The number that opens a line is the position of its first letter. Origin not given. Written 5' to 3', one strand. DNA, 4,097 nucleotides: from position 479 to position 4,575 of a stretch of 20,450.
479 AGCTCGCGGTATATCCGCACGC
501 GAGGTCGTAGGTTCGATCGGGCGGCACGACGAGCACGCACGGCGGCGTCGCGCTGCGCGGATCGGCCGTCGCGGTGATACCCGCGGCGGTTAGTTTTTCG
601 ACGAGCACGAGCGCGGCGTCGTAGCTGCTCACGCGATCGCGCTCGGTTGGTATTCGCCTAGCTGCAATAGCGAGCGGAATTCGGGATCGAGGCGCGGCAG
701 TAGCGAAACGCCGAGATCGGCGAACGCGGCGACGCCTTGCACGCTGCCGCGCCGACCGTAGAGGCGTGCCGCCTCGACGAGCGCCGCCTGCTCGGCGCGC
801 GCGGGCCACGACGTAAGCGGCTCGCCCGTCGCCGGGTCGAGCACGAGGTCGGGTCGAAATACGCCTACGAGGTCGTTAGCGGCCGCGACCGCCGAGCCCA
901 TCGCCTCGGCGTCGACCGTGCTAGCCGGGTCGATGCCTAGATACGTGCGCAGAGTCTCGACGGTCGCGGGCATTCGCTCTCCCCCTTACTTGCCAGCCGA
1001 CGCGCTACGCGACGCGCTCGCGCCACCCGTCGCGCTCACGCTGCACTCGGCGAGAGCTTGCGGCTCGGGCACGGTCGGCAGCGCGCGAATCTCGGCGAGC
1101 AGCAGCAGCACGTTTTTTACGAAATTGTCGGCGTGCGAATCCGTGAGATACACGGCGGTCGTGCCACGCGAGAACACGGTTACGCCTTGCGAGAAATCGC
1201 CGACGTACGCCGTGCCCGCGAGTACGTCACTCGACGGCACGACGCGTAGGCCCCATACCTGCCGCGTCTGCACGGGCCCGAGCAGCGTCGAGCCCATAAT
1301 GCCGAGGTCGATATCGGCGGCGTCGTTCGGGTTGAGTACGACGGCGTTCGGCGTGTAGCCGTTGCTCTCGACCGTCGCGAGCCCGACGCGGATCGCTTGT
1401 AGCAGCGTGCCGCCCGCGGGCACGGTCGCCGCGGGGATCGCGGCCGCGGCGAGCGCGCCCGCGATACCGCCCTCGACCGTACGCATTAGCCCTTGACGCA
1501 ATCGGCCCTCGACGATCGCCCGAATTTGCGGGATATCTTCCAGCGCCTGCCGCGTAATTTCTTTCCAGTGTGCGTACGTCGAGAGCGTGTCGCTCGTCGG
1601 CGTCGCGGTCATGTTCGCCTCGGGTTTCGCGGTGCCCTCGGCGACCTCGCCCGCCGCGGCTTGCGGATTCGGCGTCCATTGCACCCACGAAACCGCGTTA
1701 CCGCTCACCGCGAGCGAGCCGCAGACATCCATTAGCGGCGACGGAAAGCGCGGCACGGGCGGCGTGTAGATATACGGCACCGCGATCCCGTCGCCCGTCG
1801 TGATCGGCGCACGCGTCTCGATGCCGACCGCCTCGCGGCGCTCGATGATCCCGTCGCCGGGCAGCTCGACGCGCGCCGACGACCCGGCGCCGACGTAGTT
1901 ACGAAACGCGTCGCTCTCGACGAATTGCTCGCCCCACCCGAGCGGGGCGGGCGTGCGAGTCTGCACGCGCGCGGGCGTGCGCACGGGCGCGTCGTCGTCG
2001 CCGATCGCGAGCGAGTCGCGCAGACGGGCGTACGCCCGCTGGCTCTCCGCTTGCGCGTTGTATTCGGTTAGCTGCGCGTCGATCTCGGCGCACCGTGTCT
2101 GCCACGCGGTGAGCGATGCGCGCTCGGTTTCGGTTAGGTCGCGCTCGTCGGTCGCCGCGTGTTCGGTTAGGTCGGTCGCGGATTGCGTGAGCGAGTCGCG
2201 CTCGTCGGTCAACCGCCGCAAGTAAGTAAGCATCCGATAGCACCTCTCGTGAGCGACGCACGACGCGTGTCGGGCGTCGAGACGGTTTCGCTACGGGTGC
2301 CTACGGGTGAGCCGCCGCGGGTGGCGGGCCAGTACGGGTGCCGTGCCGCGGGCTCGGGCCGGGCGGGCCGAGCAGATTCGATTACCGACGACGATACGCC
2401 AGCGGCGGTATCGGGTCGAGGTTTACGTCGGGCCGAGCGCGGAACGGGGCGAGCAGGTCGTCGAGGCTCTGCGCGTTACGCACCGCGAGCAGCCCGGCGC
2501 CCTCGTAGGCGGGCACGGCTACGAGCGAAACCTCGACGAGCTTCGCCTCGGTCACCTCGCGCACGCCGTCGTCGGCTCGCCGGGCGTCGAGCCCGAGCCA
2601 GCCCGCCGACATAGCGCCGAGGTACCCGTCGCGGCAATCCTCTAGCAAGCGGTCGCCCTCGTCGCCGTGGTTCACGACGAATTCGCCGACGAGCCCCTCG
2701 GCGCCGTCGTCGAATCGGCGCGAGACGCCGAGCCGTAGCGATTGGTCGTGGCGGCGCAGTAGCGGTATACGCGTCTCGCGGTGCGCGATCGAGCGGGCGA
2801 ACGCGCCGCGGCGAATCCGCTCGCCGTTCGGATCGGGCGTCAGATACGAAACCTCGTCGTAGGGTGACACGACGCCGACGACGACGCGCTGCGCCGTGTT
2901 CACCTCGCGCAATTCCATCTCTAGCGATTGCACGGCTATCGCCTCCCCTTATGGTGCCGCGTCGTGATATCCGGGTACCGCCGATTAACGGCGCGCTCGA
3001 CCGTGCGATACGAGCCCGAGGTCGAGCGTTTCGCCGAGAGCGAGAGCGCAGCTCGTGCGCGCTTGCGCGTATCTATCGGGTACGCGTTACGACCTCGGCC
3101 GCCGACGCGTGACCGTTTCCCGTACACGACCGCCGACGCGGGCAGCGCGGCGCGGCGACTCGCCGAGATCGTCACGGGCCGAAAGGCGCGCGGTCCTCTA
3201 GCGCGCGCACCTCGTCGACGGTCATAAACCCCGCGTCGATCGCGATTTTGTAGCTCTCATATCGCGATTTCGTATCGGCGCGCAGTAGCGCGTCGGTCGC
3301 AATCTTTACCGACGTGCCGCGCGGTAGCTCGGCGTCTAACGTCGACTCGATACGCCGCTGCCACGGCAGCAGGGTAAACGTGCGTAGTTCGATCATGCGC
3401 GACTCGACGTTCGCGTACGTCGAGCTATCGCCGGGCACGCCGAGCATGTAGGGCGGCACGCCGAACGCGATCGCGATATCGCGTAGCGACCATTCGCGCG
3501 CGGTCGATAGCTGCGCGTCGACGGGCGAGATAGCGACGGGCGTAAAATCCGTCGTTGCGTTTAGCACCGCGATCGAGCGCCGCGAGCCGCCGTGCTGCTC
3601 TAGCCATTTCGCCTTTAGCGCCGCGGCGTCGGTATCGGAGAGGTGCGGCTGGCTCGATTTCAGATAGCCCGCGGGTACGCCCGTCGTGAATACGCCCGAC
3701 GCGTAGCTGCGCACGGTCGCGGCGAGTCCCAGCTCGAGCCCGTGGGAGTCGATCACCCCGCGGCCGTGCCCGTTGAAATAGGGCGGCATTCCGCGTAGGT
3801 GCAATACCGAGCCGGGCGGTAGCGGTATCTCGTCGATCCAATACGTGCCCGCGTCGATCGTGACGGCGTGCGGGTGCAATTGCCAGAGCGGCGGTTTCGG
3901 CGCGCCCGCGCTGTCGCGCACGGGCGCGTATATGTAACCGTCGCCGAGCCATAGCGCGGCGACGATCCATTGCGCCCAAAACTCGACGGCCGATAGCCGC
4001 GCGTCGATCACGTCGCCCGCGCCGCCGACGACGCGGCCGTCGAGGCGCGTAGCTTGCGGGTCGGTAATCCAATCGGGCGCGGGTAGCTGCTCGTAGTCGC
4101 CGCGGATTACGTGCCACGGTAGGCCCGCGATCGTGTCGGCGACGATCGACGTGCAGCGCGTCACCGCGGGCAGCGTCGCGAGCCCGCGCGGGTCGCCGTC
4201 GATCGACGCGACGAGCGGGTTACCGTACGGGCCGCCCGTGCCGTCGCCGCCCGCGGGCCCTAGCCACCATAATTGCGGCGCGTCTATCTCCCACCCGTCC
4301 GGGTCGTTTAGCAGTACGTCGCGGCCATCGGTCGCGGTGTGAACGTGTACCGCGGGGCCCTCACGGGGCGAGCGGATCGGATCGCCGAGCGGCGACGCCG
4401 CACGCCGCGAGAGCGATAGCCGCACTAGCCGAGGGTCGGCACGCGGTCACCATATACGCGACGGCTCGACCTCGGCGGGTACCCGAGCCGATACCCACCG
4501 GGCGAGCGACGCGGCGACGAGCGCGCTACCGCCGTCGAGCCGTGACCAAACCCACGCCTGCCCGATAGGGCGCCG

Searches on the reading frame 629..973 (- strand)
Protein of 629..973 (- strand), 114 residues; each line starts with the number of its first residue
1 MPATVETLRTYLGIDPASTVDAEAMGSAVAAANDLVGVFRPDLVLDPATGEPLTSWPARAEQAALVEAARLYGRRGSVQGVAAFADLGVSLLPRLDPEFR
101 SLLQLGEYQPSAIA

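Call 29: search_protein_families(library=phrogs, proteins=[window:629-973:-], max_evalue=0.01)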
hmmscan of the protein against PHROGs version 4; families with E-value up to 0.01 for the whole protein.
window:629-973:- (114 aa): 1 family
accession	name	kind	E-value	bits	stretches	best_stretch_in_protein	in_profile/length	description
phrog_5938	-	connector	6.4e-19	69.3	1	1-114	8-111/111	head-tail connector protein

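Call 30: search_protein_families(library=pfam, proteins=[window:629-973:-], max_evalue=0.01)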
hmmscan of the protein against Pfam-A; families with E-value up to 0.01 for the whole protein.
window:629-973:- (114 aa): 0 families

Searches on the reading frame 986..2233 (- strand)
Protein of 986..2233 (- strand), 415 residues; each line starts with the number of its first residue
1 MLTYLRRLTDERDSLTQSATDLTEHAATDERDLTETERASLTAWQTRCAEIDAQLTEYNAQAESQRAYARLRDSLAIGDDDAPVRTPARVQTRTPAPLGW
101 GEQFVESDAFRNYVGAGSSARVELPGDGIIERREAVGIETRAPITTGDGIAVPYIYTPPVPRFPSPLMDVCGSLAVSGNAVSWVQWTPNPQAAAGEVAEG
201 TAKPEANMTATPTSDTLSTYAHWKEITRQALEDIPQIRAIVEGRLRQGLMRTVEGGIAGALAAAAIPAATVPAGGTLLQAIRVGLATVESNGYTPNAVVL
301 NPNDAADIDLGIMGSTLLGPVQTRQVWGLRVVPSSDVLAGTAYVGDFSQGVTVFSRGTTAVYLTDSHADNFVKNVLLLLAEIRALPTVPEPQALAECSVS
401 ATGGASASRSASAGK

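Call 12: search_protein_families(library=pfam, proteins=[window:986-2233:-], max_evalue=0.01)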
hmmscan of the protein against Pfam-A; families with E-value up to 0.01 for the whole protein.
window:986-2233:- (415 aa): 1 family
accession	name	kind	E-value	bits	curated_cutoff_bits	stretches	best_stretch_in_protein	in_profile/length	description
PF05065.19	Phage_capsid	-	2.8e-16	60.2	24.2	1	165-384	21-265/280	Phage capsid family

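Call 13: search_protein_families(library=phrogs, proteins=[window:986-2233:-], max_evalue=0.01)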
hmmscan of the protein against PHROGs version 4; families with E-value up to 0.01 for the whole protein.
window:986-2233:- (415 aa): 4 families
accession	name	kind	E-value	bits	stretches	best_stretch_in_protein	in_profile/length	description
phrog_10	-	head and packaging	5.2e-33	116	1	16-403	276-641/752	major head protein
phrog_2263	-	head and packaging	9.6e-09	35.7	1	140-377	265-524/551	major head protein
phrog_544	-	head and packaging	8.2e-06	26.4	1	178-359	46-237/282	major head protein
phrog_2466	-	lysis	0.0087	16.8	1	7-84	29-100/172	Rz-like spanin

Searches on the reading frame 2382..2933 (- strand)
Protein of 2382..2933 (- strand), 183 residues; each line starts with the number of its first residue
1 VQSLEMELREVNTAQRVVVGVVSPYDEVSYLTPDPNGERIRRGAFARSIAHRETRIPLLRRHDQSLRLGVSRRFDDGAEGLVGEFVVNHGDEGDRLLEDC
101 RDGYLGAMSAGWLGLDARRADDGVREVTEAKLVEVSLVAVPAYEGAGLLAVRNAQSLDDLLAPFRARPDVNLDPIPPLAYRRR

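Call 12: search_protein_families(library=pfam, proteins=[window:2382-2933:-], max_evalue=0.01)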
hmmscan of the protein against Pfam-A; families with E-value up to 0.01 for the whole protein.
window:2382-2933:- (183 aa): 1 family
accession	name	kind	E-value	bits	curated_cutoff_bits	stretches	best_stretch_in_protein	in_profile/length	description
PF04586.22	Peptidase_S78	-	5.6e-15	56.3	21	1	6-147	3-151/165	Caudovirus prohead serine protease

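Call 13: search_protein_families(library=phrogs, proteins=[window:2382-2933:-], max_evalue=0.01)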
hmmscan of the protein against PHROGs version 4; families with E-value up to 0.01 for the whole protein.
window:2382-2933:- (183 aa): 7 families
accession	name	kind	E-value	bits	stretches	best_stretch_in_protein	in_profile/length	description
phrog_80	-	head and packaging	2e-20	74.5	1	4-160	222-387/607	head maturation protease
phrog_2263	-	head and packaging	1.2e-13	51.9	1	7-153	30-177/551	major head protein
phrog_617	-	head and packaging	6.7e-10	39.5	1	52-153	57-163/626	major head protein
phrog_3244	-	head and packaging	4.9e-06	27.5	1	32-155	44-184/326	head maturation protease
phrog_3270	-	head and packaging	1.2e-05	25.1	1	34-156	18-134/603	head maturation protease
phrog_37668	-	head and packaging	1.5e-05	25.3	1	6-160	10-174/313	head maturation protease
phrog_36211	-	head and packaging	0.0023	18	1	38-147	43-160/378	head maturation protease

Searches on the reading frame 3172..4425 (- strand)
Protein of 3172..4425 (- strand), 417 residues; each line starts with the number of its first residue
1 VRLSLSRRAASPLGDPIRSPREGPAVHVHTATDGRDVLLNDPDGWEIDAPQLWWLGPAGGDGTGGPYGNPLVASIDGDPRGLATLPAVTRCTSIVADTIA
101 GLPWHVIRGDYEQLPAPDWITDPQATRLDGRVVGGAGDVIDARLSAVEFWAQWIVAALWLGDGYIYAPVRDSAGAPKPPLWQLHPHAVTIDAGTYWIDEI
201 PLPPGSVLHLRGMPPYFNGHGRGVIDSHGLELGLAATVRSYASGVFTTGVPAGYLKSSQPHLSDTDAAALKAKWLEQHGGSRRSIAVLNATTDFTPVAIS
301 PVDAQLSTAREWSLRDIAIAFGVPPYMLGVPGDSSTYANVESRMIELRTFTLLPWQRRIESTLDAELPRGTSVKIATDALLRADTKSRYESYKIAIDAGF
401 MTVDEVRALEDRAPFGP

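Call 12: search_protein_families(library=pfam, proteins=[window:3172-4425:-], max_evalue=0.01)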
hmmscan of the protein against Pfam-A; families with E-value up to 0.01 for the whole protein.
window:3172-4425:- (417 aa): 1 family
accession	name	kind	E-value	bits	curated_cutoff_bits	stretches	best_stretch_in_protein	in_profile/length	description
PF04860.17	Phage_portal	-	1.7e-63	215.2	39.1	1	86-411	1-321/321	Phage portal protein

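Call 13: search_protein_families(library=phrogs, proteins=[window:3172-4425:-], max_evalue=0.01)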
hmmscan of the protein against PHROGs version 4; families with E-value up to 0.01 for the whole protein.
window:3172-4425:- (417 aa): 6 families
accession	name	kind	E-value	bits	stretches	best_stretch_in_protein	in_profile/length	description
phrog_12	-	head and packaging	2.1e-65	223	1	78-415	86-418/646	portal protein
phrog_2662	-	head and packaging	1.4e-31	110.8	1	185-415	171-408/717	portal protein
phrog_5929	-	head and packaging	1.9e-31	110.2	1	238-415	4-185/228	portal protein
phrog_11323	-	unknown function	9.7e-14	52.6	1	333-414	6-92/130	-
phrog_2271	-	head and packaging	7.6e-08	31.5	1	248-414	218-385/859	portal protein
phrog_21454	-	unknown function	8.5e-07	29.5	1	263-414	9-162/320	-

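Call 66: search_dna_similar(query=window:3172-4425:-, collection=phages, mode=protein, max_evalue=0.00001, max_rows=15)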
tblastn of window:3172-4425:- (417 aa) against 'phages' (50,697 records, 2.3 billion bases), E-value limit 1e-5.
Records with a match: 1304; places in all: 1308; records where one place covers at least 80% of the query: 309.
Best place of each record, by identity: <60% 1304.
By first word of the organism name: Vibrio 195; Microbacterium 138; Mycobacterium 101; Streptococcus 99; Ralstonia 62; Arthrobacter 60; Escherichia 59; Pseudomonas 49; Bacillus 48; Klebsiella 47; and 84 more.
By host as written in the record: - 280; Microbacterium foliorum NRRL B-24224 93; Mycobacterium smegmatis mc2 155 65; Ralstonia solanacearum 49; Escherichia coli 43; Arthrobacter sp. ATCC 21022 41; Microbacterium foliorum NRRL B-24224 SEA 35; Moraxella catarrhalis 29; and 357 more.
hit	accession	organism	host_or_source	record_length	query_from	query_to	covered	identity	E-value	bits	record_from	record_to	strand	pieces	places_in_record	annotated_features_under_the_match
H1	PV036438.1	Oscillospiraceae phage NatCom_27610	Oscillospiraceae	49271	80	414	80%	29.2%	3e-25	114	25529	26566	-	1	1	hypothetical protein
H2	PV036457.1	phage IMGVR 15682261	human feces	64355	78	411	80%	29.3%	2e-26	117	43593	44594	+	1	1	portal protein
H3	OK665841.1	Burkholderia phage BgVeeders33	Burkholderia gladioli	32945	87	415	79%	29.7%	2e-20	100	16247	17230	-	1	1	portal protein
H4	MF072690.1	Mycobacterium phage Porcelain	Mycobacterium smegmatis mc2 155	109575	80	415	81%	28.8%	2e-30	130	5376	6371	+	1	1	portal protein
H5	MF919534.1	Mycobacterium phage Superphikiman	Mycobacterium smegmatis mc2 155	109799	80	415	81%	28.8%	2e-30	130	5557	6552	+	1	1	portal protein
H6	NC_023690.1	Mycobacterium phage Courthouse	Mycobacterium smegmatis mc2 155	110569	80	415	81%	28.8%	2e-30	130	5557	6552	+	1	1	12: portal protein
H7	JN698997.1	Mycobacterium phage Courthouse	Mycobacterium smegmatis mc2 155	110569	80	415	81%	28.8%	2e-30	130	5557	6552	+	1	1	12: portal protein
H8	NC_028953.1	Mycobacterium phage MiaZeal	Mycobacterium smegmatis mc2 155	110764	80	415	81%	28.8%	2e-30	130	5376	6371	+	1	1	12: portal protein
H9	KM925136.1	Mycobacterium phage MiaZeal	Mycobacterium smegmatis mc2 155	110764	80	415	81%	28.8%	2e-30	130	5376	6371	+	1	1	12: portal protein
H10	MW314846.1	Mycobacterium phage KashFlow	Mycobacterium smegmatis mc#155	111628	80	415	81%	28.8%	2e-30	130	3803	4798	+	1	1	6: portal protein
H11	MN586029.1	Mycobacterium phage Hannaconda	Mycobacterium smegmatis mc#155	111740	80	415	81%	28.8%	2e-30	130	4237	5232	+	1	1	9: portal protein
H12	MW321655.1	Microbacterium phage Lunatic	Microbacterium foliorum NRRL B-24224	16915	152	415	63%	36.4%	5e-32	134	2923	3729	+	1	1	4: portal protein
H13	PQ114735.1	Microbacterium phage Cazares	Microbacterium foliorium NRRL B-24224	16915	152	415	63%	36.4%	5e-32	134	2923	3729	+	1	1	4: portal protein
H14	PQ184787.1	Microbacterium phage Yami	Microbacterium foliorum NRRL B-24224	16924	152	415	63%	36.4%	5e-32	134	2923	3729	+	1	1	4: portal protein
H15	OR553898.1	Microbacterium phage PuffyCat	Microbacterium foliorum NRRL B-24224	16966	152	415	63%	36.4%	5e-32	134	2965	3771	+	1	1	4: portal protein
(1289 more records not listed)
